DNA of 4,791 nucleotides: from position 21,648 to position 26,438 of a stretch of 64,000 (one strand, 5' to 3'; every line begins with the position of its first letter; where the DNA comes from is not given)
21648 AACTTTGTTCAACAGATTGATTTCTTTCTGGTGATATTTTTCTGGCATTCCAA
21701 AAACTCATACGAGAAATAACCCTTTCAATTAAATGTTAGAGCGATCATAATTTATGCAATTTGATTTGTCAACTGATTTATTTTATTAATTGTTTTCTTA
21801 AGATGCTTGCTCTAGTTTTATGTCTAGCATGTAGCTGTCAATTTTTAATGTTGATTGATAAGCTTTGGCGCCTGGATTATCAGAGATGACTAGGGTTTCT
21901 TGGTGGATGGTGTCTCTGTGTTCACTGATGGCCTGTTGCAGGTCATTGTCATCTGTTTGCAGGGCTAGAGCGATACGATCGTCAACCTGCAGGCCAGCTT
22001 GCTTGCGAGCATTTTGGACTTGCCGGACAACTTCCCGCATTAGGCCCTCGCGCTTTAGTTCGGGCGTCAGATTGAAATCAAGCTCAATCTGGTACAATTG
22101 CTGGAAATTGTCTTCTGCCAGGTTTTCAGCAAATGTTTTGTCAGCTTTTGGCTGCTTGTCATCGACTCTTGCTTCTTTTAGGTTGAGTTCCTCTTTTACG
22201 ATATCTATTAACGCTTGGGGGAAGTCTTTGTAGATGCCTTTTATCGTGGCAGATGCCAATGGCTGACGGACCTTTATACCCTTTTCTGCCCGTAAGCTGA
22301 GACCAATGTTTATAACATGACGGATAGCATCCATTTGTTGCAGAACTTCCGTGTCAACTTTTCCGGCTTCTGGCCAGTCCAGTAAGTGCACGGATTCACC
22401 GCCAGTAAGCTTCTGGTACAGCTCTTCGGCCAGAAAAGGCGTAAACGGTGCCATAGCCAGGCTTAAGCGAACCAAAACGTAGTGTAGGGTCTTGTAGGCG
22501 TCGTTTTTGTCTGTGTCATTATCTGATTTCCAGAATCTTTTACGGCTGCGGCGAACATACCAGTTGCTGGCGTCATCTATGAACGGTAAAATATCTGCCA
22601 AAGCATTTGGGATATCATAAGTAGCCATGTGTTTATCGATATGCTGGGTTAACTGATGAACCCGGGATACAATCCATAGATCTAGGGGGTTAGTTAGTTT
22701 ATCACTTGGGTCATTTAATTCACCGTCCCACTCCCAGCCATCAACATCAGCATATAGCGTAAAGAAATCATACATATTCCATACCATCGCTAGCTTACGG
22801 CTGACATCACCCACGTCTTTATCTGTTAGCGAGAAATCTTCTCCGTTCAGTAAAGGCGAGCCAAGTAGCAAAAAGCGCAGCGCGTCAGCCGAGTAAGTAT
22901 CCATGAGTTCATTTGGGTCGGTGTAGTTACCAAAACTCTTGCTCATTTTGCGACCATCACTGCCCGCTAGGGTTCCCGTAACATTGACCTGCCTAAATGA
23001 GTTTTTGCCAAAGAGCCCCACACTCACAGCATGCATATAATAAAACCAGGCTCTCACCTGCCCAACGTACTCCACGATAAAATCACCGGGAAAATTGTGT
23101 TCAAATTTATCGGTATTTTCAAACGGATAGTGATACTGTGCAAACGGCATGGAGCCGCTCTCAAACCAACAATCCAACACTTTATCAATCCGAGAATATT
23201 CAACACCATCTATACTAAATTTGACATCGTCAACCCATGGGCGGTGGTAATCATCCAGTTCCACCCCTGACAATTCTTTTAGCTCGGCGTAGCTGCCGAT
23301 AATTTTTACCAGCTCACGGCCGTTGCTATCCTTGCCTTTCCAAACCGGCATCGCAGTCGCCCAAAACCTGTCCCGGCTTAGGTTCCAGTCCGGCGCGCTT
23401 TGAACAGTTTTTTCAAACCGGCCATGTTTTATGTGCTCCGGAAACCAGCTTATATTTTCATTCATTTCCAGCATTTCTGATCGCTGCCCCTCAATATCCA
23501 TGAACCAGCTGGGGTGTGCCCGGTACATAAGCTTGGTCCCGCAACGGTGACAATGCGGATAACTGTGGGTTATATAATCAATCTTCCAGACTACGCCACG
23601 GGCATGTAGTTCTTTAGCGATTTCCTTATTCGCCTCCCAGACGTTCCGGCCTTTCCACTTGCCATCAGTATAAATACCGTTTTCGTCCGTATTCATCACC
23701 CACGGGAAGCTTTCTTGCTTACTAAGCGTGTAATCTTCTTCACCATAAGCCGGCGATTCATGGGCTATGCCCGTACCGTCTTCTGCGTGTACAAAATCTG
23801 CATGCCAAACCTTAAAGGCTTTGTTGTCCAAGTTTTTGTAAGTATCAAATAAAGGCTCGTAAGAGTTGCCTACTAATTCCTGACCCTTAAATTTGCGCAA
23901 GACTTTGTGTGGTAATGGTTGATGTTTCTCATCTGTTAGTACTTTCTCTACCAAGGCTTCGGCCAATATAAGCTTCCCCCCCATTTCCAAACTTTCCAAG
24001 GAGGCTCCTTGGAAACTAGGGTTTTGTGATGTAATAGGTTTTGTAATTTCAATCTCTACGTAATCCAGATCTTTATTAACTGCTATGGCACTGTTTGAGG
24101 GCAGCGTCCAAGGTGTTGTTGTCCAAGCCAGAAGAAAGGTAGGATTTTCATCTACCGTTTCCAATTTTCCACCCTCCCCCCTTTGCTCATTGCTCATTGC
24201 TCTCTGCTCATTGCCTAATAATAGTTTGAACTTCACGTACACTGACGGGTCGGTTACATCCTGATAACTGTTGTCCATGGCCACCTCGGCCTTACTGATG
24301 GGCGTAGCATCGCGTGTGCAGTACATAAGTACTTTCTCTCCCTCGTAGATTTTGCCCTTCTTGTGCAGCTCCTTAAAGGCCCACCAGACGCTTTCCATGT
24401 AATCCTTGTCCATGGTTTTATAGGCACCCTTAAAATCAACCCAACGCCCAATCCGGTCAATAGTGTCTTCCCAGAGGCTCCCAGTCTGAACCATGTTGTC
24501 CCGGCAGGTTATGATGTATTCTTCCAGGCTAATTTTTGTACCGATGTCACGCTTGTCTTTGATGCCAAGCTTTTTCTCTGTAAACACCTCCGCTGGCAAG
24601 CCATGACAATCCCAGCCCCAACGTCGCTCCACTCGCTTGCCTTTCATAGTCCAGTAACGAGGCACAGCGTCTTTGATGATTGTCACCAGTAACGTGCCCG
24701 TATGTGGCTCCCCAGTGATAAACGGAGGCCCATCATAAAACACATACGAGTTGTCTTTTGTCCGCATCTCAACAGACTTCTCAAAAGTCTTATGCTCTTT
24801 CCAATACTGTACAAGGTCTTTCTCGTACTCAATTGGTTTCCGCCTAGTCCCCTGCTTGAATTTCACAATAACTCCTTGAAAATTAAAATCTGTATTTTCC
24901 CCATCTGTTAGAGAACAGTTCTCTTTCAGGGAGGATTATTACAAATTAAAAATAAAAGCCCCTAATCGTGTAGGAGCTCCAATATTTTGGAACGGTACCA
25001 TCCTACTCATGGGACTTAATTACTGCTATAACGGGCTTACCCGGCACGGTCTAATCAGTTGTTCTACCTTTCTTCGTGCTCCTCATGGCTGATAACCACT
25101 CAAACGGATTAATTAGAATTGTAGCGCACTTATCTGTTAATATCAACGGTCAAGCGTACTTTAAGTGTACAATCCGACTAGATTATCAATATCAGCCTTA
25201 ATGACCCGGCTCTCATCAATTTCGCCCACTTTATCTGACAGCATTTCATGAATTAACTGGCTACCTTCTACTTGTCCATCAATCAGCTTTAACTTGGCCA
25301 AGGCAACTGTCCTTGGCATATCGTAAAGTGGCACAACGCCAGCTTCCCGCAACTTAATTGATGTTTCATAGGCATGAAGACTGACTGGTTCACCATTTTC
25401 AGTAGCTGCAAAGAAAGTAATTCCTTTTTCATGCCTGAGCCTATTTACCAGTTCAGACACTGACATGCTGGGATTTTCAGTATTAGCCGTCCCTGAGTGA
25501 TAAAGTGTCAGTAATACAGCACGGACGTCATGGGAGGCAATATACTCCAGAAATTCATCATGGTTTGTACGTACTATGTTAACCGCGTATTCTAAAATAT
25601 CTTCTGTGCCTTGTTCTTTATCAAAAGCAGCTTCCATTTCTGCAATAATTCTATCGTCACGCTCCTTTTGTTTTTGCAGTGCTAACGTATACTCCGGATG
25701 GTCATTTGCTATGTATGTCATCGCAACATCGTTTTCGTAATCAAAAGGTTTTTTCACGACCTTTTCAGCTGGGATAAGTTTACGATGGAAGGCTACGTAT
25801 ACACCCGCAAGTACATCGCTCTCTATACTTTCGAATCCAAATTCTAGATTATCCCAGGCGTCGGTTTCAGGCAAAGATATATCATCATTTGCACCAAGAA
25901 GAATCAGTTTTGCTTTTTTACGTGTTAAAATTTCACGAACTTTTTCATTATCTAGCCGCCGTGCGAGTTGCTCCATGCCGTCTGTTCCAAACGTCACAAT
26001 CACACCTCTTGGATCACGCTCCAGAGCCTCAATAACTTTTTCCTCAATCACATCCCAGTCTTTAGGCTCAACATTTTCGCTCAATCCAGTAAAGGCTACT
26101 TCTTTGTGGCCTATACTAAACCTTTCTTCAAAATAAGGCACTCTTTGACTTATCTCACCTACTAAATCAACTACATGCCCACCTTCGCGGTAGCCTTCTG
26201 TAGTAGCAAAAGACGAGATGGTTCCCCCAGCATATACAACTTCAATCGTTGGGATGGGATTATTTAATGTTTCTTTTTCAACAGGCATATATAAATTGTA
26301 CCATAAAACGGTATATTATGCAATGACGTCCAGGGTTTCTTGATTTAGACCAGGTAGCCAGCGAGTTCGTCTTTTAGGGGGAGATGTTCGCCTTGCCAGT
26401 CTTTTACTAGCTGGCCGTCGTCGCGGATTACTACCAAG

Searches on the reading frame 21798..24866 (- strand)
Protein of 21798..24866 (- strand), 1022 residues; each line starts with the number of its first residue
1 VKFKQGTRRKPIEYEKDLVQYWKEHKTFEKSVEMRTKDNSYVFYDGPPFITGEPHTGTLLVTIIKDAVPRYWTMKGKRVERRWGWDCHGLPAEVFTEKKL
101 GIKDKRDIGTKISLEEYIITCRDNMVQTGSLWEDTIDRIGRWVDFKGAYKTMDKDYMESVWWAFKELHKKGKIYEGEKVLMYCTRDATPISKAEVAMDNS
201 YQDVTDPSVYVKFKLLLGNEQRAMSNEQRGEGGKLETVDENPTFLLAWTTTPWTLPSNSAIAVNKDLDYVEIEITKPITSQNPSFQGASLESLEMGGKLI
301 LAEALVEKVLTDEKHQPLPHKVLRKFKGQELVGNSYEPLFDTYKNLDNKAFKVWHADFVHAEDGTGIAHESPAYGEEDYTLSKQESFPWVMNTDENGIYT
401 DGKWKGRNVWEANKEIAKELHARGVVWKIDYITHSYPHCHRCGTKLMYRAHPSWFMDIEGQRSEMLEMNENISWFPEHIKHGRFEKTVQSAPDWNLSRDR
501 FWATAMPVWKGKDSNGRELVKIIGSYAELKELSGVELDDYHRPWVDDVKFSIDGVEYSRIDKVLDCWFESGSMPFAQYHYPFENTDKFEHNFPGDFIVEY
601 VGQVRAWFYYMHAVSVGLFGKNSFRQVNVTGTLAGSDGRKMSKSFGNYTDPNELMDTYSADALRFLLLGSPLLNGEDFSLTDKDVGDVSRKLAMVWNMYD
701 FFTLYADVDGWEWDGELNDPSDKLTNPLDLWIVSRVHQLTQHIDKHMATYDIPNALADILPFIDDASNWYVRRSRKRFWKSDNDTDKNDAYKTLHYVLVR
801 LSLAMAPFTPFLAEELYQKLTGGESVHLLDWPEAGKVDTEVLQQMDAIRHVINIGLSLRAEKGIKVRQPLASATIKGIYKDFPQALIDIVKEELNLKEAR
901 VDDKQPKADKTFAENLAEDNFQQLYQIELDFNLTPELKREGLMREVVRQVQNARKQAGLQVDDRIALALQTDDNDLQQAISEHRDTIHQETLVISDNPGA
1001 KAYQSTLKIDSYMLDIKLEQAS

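Call 75: search_protein_families(library=pfam, proteins=[window:21798-24866:-], max_evalue=0.00001)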
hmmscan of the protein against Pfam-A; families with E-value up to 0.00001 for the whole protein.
window:21798-24866:- (1022 aa): 4 families
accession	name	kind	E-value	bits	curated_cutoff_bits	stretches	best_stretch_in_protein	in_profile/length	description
PF00133.28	tRNA-synt_1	-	1.4e-114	383.5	22.7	1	18-676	2-411/414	tRNA synthetases class I (I, L, M and V)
PF08264.19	Anticodon_1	-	1e-32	113.5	25.1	1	729-870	1-144/148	Anticodon-binding domain of tRNA ligase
PF19302.4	DUF5915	-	2.1e-21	76.8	27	1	926-1020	101-194/195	Domain of unknown function (DUF5915)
PF09334.17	tRNA-synt_1g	-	4.5e-15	55.8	20.1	0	48-195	8-135/391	tRNA synthetases class I (M)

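Call 81: search_protein_families(library=ncbifam, proteins=[window:21798-24866:-], max_evalue=0.00001)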
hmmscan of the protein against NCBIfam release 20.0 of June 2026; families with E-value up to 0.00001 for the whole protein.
window:21798-24866:- (1022 aa): 15 families
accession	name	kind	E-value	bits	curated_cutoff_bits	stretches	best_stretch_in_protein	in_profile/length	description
TIGR00392.1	ileS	equivalog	1.3e-238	794.4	621.4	1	11-877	8-851/861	isoleucine--tRNA ligase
NF000258.1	MupB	exception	3.5e-184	614.4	1900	2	14-901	8-848/1033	mupirocin-resistant isoleucine--tRNA ligase MupB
NF000257.1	MupA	exception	8.6e-184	613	1900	1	12-903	6-848/1024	mupirocin-resistant isoleucine--tRNA ligase MupA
TIGR00422.1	valS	equivalog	3.9e-114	382.5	612.1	2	348-928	251-811/863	valine--tRNA ligase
NF009687.0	PRK13208.1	equivalog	5.7e-108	362.1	738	2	347-909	249-796/801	valine--tRNA ligase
NF004349.1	PRK05729.1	equivalog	1.4e-96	324.6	704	2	347-916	244-784/860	valine--tRNA ligase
NF040702.1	ileS_w_GNAT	exception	1.1e-84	284.8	1999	2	296-840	445-977/1100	isoleucine--tRNA ligase, N-acetyltransferase domain-containing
NF011492.0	PRK14900.1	equivalog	5e-54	183.6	1783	2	355-878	268-772/1044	valine--tRNA ligase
NF008957.0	PRK12300.1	subfamily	2.4e-53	181.4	677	2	13-382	8-325/946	leucine--tRNA ligase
NF000540.1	alt_ValS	exception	7.3e-51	173.1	900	2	388-879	323-804/827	valine--tRNA ligase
TIGR00395.1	leuS_arch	equivalog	6.5e-46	156.8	648.5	2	14-380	3-317/938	leucine--tRNA ligase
TIGR00396.1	leuS_bact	equivalog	2.3e-30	105.4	548.4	2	11-196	3-168/843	leucine--tRNA ligase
TIGR00398.1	metG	equivalog_domain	4.1e-24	85.2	336.35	1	622-820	310-501/530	methionine--tRNA ligase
NF008900.0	PRK12267.1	equivalog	2.2e-18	66.1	598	1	621-822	281-478/648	methionine--tRNA ligase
NF001100.0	PRK00133.1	equivalog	1.3e-14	53.6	587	1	437-844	173-505/676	methionine--tRNA ligase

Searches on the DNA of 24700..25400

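Call 10: search_rna_families(source=window, start=24700, end=25400, threshold=evalue, max_evalue=10, show_alignments=2)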
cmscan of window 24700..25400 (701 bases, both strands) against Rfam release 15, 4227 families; matches with E-value up to 10: 3.
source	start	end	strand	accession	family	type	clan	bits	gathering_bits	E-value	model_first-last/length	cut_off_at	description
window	24917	24953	+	RF01371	CRISPR-DR58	Gene; CRISPR;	-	23.1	38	0.054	1-37/37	no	CRISPR RNA direct repeat element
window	24914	25042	+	RF02960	DUF2800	Cis-reg;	-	18.3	60.2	0.83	1-158/158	no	DUF2800 RNA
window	25095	25143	-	RF03056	RAGATH-35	Gene; sRNA;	-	15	38.9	8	1-87/87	no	RAGATH-35 RNA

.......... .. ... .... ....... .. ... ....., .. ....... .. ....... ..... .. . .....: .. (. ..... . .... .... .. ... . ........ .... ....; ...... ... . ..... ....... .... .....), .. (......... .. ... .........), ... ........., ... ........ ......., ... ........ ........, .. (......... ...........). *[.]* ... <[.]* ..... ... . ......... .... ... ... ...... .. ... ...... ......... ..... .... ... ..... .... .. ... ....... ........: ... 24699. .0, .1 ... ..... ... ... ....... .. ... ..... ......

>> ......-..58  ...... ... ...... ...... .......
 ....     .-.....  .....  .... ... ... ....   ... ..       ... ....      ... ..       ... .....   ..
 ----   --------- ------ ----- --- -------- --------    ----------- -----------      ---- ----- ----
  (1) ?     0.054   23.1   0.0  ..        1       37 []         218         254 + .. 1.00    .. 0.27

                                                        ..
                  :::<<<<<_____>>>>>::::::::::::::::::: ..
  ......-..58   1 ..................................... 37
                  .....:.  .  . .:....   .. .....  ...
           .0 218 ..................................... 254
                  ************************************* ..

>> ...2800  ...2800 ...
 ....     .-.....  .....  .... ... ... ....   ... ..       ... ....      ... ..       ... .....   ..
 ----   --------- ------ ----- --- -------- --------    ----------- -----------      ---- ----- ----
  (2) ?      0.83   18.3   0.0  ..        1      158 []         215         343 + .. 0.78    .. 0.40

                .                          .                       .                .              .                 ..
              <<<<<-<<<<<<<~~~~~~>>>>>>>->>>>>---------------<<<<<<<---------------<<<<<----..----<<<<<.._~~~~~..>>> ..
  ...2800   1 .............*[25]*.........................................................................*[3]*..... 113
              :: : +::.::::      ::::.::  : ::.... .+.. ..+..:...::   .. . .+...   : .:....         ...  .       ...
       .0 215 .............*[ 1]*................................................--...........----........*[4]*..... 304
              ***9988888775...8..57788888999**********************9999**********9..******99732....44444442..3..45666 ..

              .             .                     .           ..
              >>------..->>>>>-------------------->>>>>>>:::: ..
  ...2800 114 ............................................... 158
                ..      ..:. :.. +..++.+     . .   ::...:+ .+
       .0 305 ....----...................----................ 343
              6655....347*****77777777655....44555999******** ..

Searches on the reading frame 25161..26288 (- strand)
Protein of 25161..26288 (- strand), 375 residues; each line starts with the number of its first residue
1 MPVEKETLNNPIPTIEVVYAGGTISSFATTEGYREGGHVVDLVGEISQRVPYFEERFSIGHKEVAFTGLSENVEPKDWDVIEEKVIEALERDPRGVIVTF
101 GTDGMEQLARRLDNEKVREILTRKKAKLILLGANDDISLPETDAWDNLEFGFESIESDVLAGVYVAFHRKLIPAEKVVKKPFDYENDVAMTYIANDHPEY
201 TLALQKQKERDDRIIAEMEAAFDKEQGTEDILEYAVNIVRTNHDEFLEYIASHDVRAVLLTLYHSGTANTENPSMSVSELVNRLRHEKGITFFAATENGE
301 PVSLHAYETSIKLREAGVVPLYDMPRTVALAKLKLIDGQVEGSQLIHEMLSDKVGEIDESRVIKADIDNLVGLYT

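Call 75: search_protein_families(library=pfam, proteins=[window:25161-26288:-], max_evalue=0.00001)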
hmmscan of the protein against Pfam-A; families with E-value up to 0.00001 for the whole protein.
window:25161-26288:- (375 aa): 1 family
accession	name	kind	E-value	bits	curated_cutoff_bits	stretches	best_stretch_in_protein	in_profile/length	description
PF00710.25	Asparaginase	-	3e-18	66.5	22.5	1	15-179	2-160/193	Asparaginase, N-terminal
